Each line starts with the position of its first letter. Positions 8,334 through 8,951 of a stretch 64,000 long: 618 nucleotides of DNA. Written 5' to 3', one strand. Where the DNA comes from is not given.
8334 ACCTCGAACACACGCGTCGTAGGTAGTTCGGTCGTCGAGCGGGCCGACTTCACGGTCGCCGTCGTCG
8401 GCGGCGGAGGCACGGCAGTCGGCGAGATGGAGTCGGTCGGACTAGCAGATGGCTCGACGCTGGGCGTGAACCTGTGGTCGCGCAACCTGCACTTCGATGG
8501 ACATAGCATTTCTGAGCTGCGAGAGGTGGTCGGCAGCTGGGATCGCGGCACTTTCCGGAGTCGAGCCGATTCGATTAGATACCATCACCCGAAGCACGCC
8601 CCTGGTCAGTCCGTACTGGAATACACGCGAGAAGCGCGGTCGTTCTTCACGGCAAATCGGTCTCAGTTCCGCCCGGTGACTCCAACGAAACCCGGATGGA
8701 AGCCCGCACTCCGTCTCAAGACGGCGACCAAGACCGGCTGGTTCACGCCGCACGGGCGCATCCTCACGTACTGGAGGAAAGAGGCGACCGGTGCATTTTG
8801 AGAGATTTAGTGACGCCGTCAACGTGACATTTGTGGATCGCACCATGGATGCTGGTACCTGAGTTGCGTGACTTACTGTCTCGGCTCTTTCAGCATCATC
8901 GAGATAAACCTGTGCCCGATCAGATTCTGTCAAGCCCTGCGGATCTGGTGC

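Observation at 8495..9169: RHS-less DNRLRE paralogue capped by a low-GC ~98-aa orphan C-terminal module plus a small helical ORF: candidate toxin tip and immunity pair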

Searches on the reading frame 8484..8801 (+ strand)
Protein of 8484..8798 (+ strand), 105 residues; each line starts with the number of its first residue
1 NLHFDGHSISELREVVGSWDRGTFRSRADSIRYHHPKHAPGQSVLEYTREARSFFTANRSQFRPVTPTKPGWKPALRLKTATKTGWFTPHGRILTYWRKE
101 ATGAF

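Call 9: search_protein_families(library=ncbifam, proteins=[window:8505-8801:+], max_evalue=0.1)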
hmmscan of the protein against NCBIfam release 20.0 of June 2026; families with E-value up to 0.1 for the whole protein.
window:8505-8801:+ (98 aa): 0 families

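Call 11: find_homologous_proteins(query=window:8484-8798:+, max_evalue=0.01)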
Query window:8484-8798:+: no candidate shares three 5-residue words with the query. No homologue found.

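Call 12: search_solved_structures(query=window:8484-8798:+, max_evalue=10)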
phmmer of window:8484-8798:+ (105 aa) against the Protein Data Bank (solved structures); distinct sequences matched with E-value up to 10: 4.
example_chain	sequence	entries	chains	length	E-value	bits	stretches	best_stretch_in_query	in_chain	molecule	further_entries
7sh1_A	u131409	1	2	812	0.35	14.3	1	55-103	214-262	Excinuclease ABC subunit UvrA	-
4h7a_A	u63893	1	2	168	0.93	12.9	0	32-74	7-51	CRISPR-associated protein Cse2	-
9bef_A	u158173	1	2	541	1.5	12.2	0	11-44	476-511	S1_8B sulfatase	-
9bbd_A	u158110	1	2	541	1.6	12.2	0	11-44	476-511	S1_8B sulfatase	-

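Call 28: search_protein_representatives(protein=window:8505-8798:+)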
Query: 98 residues. Proteins with E-value up to 0.001 (for the whole library): 208; up to 1e-10: 27; up to 1e-30: 1. The best 150 are listed.
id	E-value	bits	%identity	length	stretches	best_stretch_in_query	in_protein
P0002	1.0e-59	215.2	100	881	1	1-98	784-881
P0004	2.2e-22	95.3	45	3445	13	74-95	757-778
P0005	2.2e-21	92.1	49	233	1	2-90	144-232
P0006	1.7e-18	82.8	56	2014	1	3-90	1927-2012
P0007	6.5e-18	81.0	47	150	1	3-92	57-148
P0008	3.6e-17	78.6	48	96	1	3-91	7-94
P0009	7.1e-15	71.2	45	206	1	6-90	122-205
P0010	1.0e-14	70.7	44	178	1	3-90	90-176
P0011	1.8e-14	69.9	43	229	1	4-94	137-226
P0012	1.9e-14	69.9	42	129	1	7-90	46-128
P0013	1.9e-14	69.8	47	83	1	9-91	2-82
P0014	2.7e-14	69.3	42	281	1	7-90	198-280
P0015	1.1e-13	67.3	49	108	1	3-73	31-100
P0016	6.4e-13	64.9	42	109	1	7-90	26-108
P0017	8.4e-13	64.6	42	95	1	2-92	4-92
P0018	1.8e-12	63.5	45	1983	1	3-90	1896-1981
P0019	2.1e-12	63.3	41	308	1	6-91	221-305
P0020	3.9e-12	62.4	41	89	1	9-91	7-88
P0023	1.0e-11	61.1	41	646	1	9-90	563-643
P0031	2.0e-10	56.9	44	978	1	10-91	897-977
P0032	2.4e-10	56.7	36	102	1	3-90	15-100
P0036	6.7e-10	55.2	40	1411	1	9-90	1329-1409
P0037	7.0e-10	55.2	32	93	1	9-90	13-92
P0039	8.6e-10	54.9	42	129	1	10-90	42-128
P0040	1.0e-09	54.7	38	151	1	11-90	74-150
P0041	2.6e-09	53.3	41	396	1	4-90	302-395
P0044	9.8e-09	51.5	38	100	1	2-91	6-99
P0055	4.1e-08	49.5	36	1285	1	2-92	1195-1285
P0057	4.8e-08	49.3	40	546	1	9-90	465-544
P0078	3.4e-07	46.5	36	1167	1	6-90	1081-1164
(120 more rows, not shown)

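Call 31: search_protein_families(library=pfam, proteins=[P0006, P0036, P0031, P0023, P0055, P0078, P0005, P0019, P0041, P0057], max_evalue=0.01)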
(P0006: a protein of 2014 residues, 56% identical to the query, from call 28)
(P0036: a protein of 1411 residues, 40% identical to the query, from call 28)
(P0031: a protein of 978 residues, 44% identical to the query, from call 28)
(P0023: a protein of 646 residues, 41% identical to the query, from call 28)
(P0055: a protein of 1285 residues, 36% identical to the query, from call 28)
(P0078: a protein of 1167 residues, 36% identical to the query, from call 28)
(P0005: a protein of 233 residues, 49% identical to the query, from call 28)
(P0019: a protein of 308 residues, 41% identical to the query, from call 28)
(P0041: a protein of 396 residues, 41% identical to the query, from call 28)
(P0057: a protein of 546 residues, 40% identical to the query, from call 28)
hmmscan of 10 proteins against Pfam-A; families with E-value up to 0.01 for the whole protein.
P0006 (2014 aa): 3 families
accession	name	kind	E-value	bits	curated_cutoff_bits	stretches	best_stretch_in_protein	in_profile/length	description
PF05593.20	RHS_repeat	-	4.8e-23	81.5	22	3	1033-1067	1-35/38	RHS Repeat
PF03534.18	SpvB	-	4e-10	39.8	22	1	72-243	4-181/287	Salmonella virulence plasmid 65kDa B protein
PF18885.6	DUF5648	-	0.00078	20.1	25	1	1220-1294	29-105/134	Domain of unknown function (DUF5648)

P0036 (1411 aa): 1 family
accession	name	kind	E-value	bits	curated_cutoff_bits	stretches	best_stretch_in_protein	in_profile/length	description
PF05593.20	RHS_repeat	-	1.1e-08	35.7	22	2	89-119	1-29/38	RHS Repeat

P0031 (978 aa): 4 families
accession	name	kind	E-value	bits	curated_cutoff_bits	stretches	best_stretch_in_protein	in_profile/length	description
PF05593.20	RHS_repeat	-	1.2e-31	108.9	22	5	550-580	1-31/38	RHS Repeat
PF20148.4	DUF6531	-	1.7e-11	44.7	24.1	1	374-446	2-74/74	Domain of unknown function (DUF6531)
PF13360.13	PQQ_2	-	1.1e-09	38.8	27.6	1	189-276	65-148/233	Outer membrane protein assembly factor BamB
PF13570.13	Beta-prop_ACSF4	-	9.5e-07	28.9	133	1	209-363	156-299/329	Beta-alanine-activating enzyme, beta-propeller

P0023 (646 aa): 0 families

P0055 (1285 aa): 2 families
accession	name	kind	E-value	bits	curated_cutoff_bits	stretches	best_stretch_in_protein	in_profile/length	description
PF20041.5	DUF6443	-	2.8e-37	128.4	27.8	1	140-271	8-133/137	Domain of unknown function (DUF6443)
PF05593.20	RHS_repeat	-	1e-05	26.3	22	0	387-418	1-32/38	RHS Repeat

P0078 (1167 aa): 0 families

P0005 (233 aa): 0 families

P0019 (308 aa): 0 families

P0041 (396 aa): 2 families
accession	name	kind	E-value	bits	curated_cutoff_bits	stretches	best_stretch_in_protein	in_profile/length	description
PF07591.16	PT-HINT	-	1.3e-10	42.1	27.7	1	199-284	44-137/137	Pretoxin HINT domain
PF14890.11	Intein_splicing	-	2.3e-06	27.9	35.8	1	151-241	18-94/155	Intein splicing domain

P0057 (546 aa): 0 families

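Call 34: search_solved_structures(query=A1, max_evalue=10, show_alignments=2)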
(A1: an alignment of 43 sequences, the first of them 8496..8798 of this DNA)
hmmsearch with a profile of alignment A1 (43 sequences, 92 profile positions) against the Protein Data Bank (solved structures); distinct sequences matched with E-value up to 10: 3.
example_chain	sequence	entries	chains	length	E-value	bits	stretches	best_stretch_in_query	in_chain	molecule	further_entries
6gjs_C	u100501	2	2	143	0.45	14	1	5-36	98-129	Nanobody T4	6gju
6gk4_C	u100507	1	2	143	2.5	11.6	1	9-36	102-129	Nanobody T8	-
6gju_C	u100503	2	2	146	7.5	10.1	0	11-36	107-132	Nanobody T2a | T2a nanobody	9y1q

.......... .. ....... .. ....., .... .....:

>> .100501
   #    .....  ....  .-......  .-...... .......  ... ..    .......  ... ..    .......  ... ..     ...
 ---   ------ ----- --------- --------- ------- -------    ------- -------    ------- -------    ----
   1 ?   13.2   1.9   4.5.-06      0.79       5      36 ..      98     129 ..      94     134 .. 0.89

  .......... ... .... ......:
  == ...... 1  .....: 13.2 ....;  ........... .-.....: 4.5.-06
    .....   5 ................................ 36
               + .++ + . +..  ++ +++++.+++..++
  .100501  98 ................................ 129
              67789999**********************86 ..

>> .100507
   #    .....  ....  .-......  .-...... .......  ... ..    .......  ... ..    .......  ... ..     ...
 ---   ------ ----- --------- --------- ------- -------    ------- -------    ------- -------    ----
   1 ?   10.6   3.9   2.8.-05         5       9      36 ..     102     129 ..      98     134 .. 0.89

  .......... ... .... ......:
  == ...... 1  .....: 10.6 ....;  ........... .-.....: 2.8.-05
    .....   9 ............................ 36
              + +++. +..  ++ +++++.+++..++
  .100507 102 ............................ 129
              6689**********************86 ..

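Call 35: search_protein_families(library=pfam, alignment_id=A1, max_evalue=1)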
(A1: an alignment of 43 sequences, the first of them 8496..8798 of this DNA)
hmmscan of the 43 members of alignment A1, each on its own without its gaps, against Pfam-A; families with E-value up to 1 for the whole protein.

A. member 1, window:8496-8798:+ (101 aa): 0 families

B. families by the number of members that match (of 43 scanned): 9 families
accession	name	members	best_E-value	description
PF14042.11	DUF4247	1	0.0044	Domain of unknown function (DUF4247)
PF19418.4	DEPDC5_CTD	1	0.0072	DEPDC5 protein C-terminal region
PF09709.15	Cas_Csd1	1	0.019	CRISPR-associated protein (Cas_Csd1)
PF19645.4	DUF6148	1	0.041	Family of unknown function (DUF6148)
PF19008.5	DUF5737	1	0.068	Family of unknown function (DUF5737)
PF00445.23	Ribonuclease_T2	1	0.099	Ribonuclease T2 family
PF24205.1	Antiholin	1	0.13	T4-like virus antiholin family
PF18909.5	dGTP_diPhyd_N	1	0.15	dATP/dGTP diphosphohydrolase, N-terminal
PF03064.21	U79_P34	1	0.2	HSV U79 / HCMV P34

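Call 41: find_encoding_contigs(protein=P0006, flank=4000, max_places=4)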
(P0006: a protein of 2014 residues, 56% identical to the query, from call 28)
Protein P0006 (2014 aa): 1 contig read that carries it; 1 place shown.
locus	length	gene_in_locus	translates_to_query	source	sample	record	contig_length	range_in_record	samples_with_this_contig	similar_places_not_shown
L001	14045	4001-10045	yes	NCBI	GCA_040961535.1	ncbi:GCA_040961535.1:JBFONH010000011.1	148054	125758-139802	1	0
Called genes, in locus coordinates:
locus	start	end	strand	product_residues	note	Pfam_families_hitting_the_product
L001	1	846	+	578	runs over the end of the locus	PF09972:DUF2207, PF20990:DUF2207_C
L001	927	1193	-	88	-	-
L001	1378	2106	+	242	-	PF00072:Response_reg, PF00165:HTH_AraC (weak), PF12833:HTH_18, PF00165:HTH_AraC (weak)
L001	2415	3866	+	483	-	-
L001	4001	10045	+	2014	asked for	PF03534:SpvB, PF25023:TEN_YD-shell (weak), PF05593:RHS_repeat, PF25023:TEN_YD-shell (weak)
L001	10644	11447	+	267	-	-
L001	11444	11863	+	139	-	-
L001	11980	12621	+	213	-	-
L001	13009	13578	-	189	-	PF05638:T6SS_HCP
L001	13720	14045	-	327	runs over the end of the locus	PF04280:Tim44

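Call 42: find_encoding_contigs(protein=P0007, flank=4000, max_places=4)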
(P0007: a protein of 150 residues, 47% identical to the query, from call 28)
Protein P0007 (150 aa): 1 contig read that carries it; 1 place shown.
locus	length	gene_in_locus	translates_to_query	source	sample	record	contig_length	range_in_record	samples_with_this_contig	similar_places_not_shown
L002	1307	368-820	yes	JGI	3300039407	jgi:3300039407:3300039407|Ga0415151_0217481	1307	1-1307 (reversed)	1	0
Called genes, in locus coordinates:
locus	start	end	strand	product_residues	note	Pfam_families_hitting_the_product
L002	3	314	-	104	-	?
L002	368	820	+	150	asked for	-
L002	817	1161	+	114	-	-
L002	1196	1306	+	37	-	?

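Call 45: predict_structure(alignment_id=A1)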
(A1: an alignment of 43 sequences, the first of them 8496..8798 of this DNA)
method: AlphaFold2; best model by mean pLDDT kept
length: 101 residues; sequences in the alignment: 43
mean_pLDDT: 93.1   pTM: 0.84
mean pLDDT of the five models: 93.1, 92.4, 92.1, 91.9, 91.9
residues with pLDDT >= 90: 84; 70-90: 11; 50-70: 3; < 50: 3
segments of 3 or more residues with pLDDT < 50: 99-101
pLDDT, mean of each block of 10 residues (from residue 1): 92 97 98 96 98 98 86 97 97 78 46
secondary structure, 60 per line:
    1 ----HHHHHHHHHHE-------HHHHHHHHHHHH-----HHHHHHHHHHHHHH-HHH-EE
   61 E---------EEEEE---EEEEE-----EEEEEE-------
elements in order: H5-14 H23-34 H40-53 E59-61 E71-75 E79-83 E89-94

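Call 47: find_encoding_contigs(protein=P0005, flank=3000, max_places=3)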
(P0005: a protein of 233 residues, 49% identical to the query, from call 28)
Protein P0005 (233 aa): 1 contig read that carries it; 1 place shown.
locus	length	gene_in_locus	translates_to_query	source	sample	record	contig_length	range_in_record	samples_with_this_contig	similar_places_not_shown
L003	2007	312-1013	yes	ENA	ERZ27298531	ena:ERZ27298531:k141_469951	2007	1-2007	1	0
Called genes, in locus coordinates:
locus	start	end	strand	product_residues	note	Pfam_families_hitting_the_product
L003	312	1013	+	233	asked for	-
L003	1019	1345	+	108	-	-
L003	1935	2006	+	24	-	?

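Call 48: find_encoding_contigs(protein=P0008, flank=3000, max_places=3)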
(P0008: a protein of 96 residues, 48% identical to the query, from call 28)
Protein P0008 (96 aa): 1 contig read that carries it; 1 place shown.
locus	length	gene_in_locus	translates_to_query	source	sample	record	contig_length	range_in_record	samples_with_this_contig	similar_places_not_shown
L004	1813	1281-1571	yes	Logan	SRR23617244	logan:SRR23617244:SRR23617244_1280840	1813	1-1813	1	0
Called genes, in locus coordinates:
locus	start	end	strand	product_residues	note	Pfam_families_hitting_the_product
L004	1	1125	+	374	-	?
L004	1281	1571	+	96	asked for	-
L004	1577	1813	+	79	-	?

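Call 52: fold_search(model_id=the predicted structure, library=pdb)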
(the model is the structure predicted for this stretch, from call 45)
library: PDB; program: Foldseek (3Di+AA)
matches with E <= 10: 380; with E <= 0.001: 0
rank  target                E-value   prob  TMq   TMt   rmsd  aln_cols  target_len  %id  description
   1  8ey4_A                1.3e-02  0.98  0.41  0.45   6.4        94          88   14  Contact-dependent growth inhibition toxin-immunity protein complex from E. coli O32:H37 (released 2023-11-08)
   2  1tfo_A                1.2e-01  0.77  0.43  0.42   4.7        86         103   15  Ribonuclease from Escherichia coli complexed with its inhibitor protein (released 2005-03-01)
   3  1v74_A                3.3e-01  0.47  0.41  0.40   5.6        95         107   15  Structure of the E. coli colicin D bound to its immunity protein ImmD (released 2004-03-30)
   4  9c1t                  3.3e-01  0.30  0.29  0.09   8.1        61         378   16  Crystal structure of integrin beta-3 tail bound to the FERM-folded talin head domain with a D397R mutation (released 2025-04-23)
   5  6u4k                  3.7e-01  0.38  0.31  0.10   6.9        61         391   18  Human talin2 residues 1-403 (released 2020-07-08)
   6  1miz_B                4.2e-01  0.13  0.29  0.16  12.2       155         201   12  Crystal structure of an integrin beta3-talin chimera (released 2003-01-28)
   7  1y19_B                4.8e-01  0.25  0.29  0.17  10.3        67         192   16  Structural basis for phosphatidylinositol phosphate kinase type I-gamma binding to talin at focal adhesions (released 2005-01-04)
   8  1mk7_B                5.1e-01  0.12  0.28  0.16  13.8       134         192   13  CRYSTAL STRUCTURE OF AN INTEGRIN BETA3-TALIN CHIMERA (released 2003-01-28)
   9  3g5o_B                5.4e-01  0.33  0.35  0.41   5.1        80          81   10  The crystal structure of the toxin-antitoxin complex RelBE2 (Rv2865-2866) from Mycobacterium tuberculosis (released 2009-04-14)
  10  8t0d                  5.4e-01  0.15  0.25  0.08  11.5        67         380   13  Crystal structure of integrin beta-2 tail bound to the FERM-folded talin head domain with E269A/Y270A/K306Q triple mutat (released 2024-07-03)
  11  8s4y_B                5.4e-01  0.14  0.30  0.17  14.0       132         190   14  Crystal structure of an APP-talin (F2F3) chimera (released 2024-10-16)
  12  9laa_A                5.4e-01  0.08  0.21  0.19  12.3       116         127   13  Cryo-EM structure of Shewanella oneidensis MR-1 PilA pili. (released 2026-01-07)
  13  2iy2_B                5.8e-01  0.08  0.20  0.25   5.9        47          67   15  Crystal structure of the N-terminal dimer domain of E.coli DsbG (released 2007-07-17)
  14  8t0a                  6.1e-01  0.25  0.30  0.10   7.3        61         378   16  Crystal structure of integrin beta-2 tail bound to the FERM-folded talin head domain with a Y270E mutation (released 2024-10-30)
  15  8fse_A                6.5e-01  0.25  0.30  0.10   7.3        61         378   16  Crystal structure of integrin beta-2 tail bound to the FERM-folded talin head domain (released 2024-07-03)
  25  5znm_A                9.0e-01  0.30  0.42  0.16   5.4        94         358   13  Colicin D Central Domain and C-terminal tRNase domain (released 2018-08-29)
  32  5znm_B                1.2e+00  0.28  0.44  0.16   5.3        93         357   12  Colicin D Central Domain and C-terminal tRNase domain (released 2018-08-29)
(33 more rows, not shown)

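Call 54: find_encoding_contigs(protein=P0018, flank=3000, max_places=2)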
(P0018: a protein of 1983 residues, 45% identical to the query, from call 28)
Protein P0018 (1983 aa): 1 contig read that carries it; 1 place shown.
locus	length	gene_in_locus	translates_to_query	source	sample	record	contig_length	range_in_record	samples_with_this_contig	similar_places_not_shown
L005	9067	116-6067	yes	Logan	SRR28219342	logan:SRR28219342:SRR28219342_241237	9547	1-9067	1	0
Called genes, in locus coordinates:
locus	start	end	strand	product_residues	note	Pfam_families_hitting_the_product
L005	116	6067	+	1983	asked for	PF03534:SpvB, PF13517:FG-GAP_3, PF12256:TcdB_toxin_midN, PF13517:FG-GAP_3 (weak), PF05593:RHS_repeat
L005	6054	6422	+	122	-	-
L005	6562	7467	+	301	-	-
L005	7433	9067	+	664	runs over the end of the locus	PF18998:Flg_new_2 (faint), PF13290:CHB_HEX_C_1, PF13287:Fn3_assoc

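Call 55: find_encoding_contigs(protein=P0011, flank=3000, max_places=2)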
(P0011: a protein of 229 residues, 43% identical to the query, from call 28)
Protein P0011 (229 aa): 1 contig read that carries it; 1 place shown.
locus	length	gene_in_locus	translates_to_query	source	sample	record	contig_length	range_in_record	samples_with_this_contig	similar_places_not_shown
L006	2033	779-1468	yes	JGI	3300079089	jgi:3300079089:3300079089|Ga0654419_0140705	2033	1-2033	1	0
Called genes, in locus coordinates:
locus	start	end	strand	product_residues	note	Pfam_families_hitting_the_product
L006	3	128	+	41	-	?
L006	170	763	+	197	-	-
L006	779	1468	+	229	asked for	-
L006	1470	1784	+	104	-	-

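Call 56: find_encoding_contigs(protein=P0017, flank=3000, max_places=2)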
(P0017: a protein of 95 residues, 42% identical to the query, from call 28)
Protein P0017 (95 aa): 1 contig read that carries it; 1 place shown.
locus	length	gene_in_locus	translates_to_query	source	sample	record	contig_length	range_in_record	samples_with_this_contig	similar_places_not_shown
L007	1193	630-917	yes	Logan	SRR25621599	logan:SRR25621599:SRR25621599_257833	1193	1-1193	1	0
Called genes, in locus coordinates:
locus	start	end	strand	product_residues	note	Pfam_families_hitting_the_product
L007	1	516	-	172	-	?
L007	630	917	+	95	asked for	-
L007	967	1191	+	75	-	?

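Call 92: search_protein_families(library=ncbifam, alignment_id=A1, max_evalue=0.1)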
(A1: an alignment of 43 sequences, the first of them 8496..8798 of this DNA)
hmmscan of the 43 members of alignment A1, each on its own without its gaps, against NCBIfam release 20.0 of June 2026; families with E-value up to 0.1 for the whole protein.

A. member 1, window:8496-8798:+ (101 aa): 0 families

B. families by the number of members that match (of 43 scanned): 5 families
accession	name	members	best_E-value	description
NF052617.1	slr0373_blue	1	0.0086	slr0373 family blue light stress response protein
NF007561.1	PRK10188.1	1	0.03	quorum-sensing transcriptional regulator SdiA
NF010731.0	PRK14133.1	1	0.033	DNA polymerase IV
NF040664.1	HEC_x9_TCC_lant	1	0.077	lacticin 481 family lantibiotic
TIGR00160.1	MGSA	1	0.093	methylglyoxal synthase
